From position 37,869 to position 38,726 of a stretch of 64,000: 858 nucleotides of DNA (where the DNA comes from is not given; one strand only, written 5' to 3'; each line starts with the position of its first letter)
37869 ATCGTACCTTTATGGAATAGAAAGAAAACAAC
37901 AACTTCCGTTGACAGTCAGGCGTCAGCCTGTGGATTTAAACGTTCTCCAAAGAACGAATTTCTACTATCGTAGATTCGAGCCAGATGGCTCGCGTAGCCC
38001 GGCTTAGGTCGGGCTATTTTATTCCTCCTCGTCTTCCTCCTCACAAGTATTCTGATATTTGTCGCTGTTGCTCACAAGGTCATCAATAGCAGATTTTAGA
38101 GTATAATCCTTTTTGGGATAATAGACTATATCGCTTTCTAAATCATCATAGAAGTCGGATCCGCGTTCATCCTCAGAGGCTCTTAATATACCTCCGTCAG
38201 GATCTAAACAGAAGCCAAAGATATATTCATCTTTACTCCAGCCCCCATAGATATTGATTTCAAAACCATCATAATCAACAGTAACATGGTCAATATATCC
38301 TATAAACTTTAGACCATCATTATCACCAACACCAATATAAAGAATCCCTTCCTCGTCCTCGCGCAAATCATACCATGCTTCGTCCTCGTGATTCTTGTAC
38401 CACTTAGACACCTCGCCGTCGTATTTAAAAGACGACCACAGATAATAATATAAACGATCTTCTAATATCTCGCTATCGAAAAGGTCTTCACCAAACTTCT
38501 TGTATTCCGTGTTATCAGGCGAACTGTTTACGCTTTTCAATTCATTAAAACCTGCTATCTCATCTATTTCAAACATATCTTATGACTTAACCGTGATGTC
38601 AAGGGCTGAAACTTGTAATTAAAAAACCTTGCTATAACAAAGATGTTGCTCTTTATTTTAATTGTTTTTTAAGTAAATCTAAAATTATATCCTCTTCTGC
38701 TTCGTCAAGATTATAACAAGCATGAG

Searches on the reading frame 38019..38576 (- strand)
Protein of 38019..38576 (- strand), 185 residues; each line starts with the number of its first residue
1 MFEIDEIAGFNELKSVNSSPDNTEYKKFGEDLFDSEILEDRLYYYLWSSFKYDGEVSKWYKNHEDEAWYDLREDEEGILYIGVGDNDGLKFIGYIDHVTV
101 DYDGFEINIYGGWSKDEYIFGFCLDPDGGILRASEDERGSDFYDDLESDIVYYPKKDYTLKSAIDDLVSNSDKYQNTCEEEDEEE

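Call 74: find_encoding_contigs(protein=window:38019-38576:-, flank=3000, max_places=10)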
Protein window:38019-38576:- (185 aa): 23 contigs read that carry it; 6 places shown.
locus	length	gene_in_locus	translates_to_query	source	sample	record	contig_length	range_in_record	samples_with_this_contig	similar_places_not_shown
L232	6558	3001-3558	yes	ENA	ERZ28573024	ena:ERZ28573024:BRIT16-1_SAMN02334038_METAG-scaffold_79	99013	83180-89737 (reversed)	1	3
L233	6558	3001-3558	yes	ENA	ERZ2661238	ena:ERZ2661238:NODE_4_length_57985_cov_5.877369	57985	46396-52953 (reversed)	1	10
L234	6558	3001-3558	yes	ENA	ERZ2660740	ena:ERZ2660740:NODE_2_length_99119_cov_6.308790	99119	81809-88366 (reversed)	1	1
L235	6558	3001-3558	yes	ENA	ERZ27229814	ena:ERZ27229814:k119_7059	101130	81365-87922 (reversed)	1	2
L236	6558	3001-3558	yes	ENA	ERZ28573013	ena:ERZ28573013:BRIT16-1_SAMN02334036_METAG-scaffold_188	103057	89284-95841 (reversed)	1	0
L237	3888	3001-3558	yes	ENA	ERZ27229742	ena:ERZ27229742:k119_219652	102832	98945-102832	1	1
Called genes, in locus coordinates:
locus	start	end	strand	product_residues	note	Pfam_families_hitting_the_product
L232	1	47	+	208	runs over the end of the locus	-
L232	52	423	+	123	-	-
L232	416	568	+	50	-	-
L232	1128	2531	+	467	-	-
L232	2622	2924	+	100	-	-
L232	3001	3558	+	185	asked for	-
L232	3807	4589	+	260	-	-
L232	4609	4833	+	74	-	PF13560:HTH_31, PF12844:HTH_19 (weak), PF13443:HTH_26 (weak), PF01381:HTH_3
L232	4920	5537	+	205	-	-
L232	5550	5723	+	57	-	-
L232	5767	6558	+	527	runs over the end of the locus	PF22745:Nlig-Ia, PF01653:DNA_ligase_aden, PF03120:OB_DNA_ligase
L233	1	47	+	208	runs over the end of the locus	-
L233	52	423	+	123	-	-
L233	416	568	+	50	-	-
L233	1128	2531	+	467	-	-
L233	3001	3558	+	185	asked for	-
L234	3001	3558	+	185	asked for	-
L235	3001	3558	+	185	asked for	-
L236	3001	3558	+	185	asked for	-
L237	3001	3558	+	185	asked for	-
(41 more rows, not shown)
